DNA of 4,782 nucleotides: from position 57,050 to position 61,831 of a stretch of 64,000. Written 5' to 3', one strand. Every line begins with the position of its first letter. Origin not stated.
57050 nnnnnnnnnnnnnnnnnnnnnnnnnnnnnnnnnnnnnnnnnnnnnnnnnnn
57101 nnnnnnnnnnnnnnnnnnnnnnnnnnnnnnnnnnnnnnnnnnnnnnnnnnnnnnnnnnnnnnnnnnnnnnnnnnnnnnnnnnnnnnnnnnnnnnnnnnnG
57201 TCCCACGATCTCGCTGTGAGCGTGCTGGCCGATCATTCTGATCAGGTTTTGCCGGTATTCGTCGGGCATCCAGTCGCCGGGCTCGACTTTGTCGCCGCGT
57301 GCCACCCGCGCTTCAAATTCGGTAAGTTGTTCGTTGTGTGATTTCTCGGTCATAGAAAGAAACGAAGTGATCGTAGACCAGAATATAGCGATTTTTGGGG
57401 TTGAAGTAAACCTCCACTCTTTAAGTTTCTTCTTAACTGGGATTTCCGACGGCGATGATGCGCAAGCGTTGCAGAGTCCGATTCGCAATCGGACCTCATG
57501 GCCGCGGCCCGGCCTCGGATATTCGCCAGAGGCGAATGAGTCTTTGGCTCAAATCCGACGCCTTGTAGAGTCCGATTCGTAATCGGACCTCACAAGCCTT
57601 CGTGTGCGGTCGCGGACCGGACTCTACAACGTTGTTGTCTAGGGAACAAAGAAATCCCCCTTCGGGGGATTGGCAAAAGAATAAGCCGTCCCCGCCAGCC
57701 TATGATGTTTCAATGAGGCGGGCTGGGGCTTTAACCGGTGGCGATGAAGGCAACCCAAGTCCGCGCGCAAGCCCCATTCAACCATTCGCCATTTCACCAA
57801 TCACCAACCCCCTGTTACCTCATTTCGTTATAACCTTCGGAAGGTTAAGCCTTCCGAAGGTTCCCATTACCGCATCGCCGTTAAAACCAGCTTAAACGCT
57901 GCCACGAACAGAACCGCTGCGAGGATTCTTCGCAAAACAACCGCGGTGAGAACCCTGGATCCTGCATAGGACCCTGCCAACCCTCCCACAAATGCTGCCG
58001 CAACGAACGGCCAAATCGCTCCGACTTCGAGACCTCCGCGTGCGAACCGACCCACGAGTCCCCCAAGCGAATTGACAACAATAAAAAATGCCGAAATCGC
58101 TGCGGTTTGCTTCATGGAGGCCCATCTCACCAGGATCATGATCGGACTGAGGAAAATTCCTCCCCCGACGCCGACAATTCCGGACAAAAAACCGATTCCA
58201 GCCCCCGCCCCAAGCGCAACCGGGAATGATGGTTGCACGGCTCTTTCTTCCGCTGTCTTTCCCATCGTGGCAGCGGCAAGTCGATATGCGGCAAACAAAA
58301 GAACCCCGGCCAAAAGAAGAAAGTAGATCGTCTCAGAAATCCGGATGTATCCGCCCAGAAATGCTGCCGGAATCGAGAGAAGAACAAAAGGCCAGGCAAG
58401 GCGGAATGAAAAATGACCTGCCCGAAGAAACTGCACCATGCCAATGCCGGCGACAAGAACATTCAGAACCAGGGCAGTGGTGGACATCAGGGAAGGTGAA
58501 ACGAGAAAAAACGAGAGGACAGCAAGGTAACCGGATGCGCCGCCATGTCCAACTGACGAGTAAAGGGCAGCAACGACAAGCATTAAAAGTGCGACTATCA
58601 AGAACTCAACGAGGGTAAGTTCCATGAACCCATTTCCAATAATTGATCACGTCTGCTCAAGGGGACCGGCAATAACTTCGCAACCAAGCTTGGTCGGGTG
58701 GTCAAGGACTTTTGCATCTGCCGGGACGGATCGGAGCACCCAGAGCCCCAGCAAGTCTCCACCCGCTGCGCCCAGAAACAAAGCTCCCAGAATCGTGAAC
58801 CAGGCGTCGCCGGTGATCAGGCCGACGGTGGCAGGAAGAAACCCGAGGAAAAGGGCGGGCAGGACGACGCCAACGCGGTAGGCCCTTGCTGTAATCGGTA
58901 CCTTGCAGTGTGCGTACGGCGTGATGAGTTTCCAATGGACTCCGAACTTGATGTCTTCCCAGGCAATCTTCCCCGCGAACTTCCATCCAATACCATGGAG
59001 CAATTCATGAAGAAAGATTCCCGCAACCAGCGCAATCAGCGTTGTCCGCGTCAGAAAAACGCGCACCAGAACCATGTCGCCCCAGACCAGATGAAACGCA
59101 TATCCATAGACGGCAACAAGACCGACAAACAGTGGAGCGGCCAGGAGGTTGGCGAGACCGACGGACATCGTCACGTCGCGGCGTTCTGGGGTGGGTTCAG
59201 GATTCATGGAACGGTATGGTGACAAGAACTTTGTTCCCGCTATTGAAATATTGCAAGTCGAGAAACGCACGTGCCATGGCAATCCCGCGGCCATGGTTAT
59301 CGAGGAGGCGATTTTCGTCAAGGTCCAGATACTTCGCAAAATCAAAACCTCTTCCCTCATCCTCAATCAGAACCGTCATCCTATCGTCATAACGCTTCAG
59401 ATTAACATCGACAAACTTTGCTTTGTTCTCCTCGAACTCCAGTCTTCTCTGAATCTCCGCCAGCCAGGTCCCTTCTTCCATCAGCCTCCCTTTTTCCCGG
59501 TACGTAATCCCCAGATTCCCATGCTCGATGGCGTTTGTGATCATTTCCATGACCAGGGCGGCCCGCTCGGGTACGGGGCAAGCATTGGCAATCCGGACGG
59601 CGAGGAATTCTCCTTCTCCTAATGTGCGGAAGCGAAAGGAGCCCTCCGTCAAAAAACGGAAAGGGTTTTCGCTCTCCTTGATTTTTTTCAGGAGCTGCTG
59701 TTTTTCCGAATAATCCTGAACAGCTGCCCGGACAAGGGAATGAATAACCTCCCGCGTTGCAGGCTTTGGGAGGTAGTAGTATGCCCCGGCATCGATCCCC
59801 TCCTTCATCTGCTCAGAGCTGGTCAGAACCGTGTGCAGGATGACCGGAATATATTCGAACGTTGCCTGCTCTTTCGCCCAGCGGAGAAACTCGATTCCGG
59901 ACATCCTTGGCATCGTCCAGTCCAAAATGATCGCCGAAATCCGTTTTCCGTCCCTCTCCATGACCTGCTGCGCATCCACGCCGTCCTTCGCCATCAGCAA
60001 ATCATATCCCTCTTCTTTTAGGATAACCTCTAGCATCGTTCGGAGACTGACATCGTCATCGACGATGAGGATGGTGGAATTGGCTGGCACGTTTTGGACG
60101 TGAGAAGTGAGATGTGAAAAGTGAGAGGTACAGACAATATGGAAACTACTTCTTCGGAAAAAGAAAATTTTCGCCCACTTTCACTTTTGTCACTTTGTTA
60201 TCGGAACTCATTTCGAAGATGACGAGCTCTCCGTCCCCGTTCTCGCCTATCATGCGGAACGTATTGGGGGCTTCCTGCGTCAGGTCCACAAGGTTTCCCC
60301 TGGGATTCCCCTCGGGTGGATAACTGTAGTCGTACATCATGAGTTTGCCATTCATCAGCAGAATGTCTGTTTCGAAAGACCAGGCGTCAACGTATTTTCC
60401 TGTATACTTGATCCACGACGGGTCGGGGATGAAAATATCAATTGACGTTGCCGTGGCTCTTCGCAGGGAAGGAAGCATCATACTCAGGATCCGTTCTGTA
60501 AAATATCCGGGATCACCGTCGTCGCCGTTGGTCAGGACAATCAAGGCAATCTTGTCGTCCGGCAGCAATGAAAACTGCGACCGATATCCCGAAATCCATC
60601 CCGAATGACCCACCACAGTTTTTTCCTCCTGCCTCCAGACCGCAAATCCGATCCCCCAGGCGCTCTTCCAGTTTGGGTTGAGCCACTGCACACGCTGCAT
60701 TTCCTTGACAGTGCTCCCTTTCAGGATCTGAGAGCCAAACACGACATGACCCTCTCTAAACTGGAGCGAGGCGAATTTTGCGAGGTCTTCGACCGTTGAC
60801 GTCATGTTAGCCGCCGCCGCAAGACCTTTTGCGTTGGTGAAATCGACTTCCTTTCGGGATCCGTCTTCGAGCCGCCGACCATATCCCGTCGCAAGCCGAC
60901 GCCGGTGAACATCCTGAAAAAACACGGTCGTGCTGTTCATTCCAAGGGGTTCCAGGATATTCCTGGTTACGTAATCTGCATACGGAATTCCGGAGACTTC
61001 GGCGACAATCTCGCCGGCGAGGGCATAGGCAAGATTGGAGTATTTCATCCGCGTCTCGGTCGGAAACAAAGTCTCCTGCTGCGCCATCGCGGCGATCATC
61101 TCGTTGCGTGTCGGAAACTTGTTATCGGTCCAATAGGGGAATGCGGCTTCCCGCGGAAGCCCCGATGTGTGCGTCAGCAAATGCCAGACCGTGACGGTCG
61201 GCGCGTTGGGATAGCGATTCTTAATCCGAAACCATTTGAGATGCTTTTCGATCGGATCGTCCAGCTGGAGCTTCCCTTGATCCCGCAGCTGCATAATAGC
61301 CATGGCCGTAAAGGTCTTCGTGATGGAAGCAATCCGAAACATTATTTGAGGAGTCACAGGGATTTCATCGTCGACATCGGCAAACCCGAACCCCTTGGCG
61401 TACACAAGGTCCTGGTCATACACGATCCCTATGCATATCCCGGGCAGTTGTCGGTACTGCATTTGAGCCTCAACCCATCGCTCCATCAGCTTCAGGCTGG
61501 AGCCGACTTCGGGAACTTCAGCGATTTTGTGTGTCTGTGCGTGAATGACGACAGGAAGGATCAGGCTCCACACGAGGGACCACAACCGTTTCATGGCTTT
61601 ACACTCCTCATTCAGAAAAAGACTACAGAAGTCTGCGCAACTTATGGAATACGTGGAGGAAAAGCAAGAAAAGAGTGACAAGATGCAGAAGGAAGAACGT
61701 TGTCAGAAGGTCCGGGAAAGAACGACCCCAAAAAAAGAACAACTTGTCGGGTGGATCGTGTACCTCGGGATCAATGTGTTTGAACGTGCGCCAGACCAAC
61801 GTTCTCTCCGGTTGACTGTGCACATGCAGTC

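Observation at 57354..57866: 513-bp structured intergenic region upstream of paaA: direct repeats and multiple perfect hairpins, a candidate REP array or leader RNA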

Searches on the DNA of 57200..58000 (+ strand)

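Call 5: search_rna_families(source=window, start=57200, end=58000, threshold=evalue, max_evalue=10, show_alignments=3)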
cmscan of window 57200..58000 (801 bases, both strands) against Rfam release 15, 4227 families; matches with E-value up to 10: 5.
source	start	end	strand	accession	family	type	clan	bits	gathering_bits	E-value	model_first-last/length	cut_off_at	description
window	57357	57429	+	RF01603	snoR29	Gene; snRNA; snoRNA; CD-box;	-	19.5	50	9.5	1-84/84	no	small nucleolar RNA snoR29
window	57830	57864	-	RF00833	mir-70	Gene; miRNA;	-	18.6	90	1.2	1-79/79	no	mir-70 microRNA precursor family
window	57697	57730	+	RF01162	sn668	Gene; snRNA; snoRNA; CD-box;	-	17.7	40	1.3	1-65/65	no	Small nucleolar RNA sn668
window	57707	57751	-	RF01330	CRISPR-DR16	Gene; CRISPR;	-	16.5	35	1.1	1-37/37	no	CRISPR RNA direct repeat element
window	57625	57669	+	RF03050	RAGATH-25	Gene; sRNA;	-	12.6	49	4.2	1-50/50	no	RAGATH-25 RNA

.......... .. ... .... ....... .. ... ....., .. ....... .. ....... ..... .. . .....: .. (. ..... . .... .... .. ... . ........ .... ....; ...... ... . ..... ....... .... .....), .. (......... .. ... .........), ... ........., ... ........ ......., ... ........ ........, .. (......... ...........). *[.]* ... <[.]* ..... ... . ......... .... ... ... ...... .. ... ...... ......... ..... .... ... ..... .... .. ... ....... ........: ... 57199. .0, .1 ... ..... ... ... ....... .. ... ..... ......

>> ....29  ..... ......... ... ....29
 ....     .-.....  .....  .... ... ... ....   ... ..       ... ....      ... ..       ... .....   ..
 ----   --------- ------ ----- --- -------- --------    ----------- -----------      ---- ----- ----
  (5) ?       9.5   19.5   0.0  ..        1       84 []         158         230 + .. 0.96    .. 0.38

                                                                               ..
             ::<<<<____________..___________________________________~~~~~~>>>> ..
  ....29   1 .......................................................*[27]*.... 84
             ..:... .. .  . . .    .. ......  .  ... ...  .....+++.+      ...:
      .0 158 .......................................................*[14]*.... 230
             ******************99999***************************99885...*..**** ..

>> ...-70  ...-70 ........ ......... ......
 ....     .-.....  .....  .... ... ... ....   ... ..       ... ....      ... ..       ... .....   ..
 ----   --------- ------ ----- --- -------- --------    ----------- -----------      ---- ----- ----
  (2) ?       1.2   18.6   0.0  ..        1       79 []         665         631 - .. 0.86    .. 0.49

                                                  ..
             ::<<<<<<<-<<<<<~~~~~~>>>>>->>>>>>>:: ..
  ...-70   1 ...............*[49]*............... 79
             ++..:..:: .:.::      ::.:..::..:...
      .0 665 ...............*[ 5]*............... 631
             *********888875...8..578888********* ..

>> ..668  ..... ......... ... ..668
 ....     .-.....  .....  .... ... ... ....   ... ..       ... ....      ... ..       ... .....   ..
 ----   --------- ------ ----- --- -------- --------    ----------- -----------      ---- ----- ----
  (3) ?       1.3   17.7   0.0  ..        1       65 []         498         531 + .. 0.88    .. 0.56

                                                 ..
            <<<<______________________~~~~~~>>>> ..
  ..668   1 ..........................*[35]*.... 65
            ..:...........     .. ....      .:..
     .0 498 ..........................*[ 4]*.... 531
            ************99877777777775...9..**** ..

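Call 52: build_rna_model(alignment_id=A1, structure=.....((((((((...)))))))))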
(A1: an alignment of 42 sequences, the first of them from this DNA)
Model R1 built from alignment A1 (42 sequences, 24 columns); structure: as given.
model positions 24; base pairs 8; branch points 0; effective number of sequences 42; information 1.463 bits per position. Calibrated on 0.2 Mb of random sequence (short: E-values are rough).
structure used (alignment columns):
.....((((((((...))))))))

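Call 53: search_with_rna_model(model_id=R1, source=window, filters=off, max_evalue=10, show_alignments=6)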
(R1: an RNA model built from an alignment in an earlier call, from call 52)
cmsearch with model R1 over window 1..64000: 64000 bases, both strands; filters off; matches with E-value up to 10: 5.
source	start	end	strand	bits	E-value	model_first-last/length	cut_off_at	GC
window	57565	57588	+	42.2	1.3e-07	1-24/24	no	0.5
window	57471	57494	+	37.9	1.2e-06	1-24/24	no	0.58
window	57604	57627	-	34.4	7e-06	1-24/24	no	0.71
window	57570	57588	-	12.3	0.69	6-24/24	no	0.53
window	57476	57494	-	12.2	0.72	6-24/24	no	0.58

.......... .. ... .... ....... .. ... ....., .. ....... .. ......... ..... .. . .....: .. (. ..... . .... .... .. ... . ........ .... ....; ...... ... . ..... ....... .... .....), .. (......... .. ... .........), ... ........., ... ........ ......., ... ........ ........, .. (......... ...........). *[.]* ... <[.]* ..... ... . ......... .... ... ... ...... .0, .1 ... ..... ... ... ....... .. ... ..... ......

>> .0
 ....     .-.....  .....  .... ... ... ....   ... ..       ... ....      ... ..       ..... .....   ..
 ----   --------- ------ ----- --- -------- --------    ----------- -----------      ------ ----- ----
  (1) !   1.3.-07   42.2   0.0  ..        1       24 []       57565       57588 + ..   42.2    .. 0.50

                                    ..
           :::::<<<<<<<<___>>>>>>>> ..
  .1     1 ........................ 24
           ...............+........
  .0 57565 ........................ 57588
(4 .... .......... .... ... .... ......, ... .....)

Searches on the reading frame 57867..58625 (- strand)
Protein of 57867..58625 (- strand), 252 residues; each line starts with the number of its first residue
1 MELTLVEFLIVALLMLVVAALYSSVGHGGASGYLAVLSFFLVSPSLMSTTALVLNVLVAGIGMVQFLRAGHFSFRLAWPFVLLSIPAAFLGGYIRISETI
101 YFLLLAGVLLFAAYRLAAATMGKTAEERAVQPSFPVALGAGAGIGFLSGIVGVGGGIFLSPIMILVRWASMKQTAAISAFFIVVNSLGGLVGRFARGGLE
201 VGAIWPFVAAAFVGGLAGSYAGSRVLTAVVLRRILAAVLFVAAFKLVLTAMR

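Call 11: search_protein_families(library=pfam, proteins=[window:57867-58625:-])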
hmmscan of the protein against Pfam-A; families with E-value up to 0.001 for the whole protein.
window:57867-58625:- (252 aa): 1 family
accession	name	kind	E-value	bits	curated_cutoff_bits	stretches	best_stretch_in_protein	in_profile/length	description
PF01925.25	TauE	-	2.3e-31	109.8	32.6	1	12-246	2-237/237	Sulfite exporter TauE/SafE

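Call 56: find_encoding_contigs(protein=window:57867-58625:-, flank=3000, max_places=10)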
Protein window:57867-58625:- (252 aa): 3 contigs read that carry it; 3 places shown.
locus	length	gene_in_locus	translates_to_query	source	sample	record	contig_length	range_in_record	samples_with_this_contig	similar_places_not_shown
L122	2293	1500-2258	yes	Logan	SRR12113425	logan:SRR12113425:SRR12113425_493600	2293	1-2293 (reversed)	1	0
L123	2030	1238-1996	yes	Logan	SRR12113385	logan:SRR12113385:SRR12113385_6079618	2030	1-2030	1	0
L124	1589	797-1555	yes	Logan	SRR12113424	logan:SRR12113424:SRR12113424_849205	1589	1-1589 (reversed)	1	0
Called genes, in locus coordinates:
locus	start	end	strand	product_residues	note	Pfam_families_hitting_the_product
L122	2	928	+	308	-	?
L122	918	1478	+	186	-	PF11667:DUF3267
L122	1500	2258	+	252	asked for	PF01925:TauE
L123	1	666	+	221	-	?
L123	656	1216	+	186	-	PF11667:DUF3267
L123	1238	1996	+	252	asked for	PF01925:TauE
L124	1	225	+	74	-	?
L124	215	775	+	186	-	PF11667:DUF3267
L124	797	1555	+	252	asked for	PF01925:TauE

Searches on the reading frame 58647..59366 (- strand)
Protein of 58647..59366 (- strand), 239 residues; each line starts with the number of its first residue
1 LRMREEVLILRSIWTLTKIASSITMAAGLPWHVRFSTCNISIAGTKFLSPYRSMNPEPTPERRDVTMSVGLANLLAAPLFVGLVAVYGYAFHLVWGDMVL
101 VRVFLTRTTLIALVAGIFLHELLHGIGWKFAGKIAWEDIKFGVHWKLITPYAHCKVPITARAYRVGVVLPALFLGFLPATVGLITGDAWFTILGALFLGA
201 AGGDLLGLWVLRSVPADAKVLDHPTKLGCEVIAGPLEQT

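Call 11: search_protein_families(library=pfam, proteins=[window:58647-59366:-])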
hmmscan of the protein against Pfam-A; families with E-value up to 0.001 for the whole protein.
window:58647-59366:- (239 aa): 1 family
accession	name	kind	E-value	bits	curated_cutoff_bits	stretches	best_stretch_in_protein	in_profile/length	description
PF11667.14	DUF3267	-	1.9e-20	73.6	27.1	1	114-218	2-107/108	Putative zincin peptidase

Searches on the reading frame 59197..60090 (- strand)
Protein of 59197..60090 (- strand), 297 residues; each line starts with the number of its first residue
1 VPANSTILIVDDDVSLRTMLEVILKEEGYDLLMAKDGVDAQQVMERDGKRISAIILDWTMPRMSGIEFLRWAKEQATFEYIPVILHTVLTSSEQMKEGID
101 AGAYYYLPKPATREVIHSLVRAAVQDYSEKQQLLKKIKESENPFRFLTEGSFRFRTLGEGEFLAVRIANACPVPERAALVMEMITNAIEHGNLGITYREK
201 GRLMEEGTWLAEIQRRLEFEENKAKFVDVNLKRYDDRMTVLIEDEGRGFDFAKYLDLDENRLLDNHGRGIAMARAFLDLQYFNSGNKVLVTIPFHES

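Call 11: search_protein_families(library=pfam, proteins=[window:59197-60090:-])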
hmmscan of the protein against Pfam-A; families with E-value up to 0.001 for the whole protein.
window:59197-60090:- (297 aa): 2 families
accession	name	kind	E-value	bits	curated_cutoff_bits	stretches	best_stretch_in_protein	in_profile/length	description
PF00072.30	Response_reg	-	1.7e-21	76.9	30.2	1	7-120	1-110/111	Response regulator receiver domain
PF13581.12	HATPase_c_2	-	3e-08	34.2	27.4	1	180-290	36-125/127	Histidine kinase-like ATPase domain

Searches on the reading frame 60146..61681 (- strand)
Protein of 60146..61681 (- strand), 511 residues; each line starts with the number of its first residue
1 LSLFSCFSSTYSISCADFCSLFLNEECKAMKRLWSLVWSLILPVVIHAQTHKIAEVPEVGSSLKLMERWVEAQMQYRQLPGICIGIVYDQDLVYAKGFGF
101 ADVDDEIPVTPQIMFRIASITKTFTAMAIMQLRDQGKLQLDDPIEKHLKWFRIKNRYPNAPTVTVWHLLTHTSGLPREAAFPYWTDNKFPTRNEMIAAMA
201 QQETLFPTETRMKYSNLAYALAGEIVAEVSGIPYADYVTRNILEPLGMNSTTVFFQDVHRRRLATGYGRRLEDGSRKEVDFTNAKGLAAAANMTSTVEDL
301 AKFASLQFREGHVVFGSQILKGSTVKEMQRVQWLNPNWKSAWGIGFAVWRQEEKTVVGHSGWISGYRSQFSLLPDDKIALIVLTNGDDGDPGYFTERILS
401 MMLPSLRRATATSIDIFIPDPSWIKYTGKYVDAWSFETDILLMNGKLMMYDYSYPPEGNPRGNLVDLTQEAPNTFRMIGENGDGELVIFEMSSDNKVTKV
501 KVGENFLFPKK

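Call 11: search_protein_families(library=pfam, proteins=[window:60146-61681:-])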
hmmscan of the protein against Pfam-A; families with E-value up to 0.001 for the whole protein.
window:60146-61681:- (511 aa): 2 families
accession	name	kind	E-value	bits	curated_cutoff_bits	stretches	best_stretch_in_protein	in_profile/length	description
PF00144.29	Beta-lactamase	-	2.7e-75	254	27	1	67-391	2-315/329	Beta-lactamase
PF00768.25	Peptidase_S11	-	0.0003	20.8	27.6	0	115-145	35-65/239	D-alanyl-D-alanine carboxypeptidase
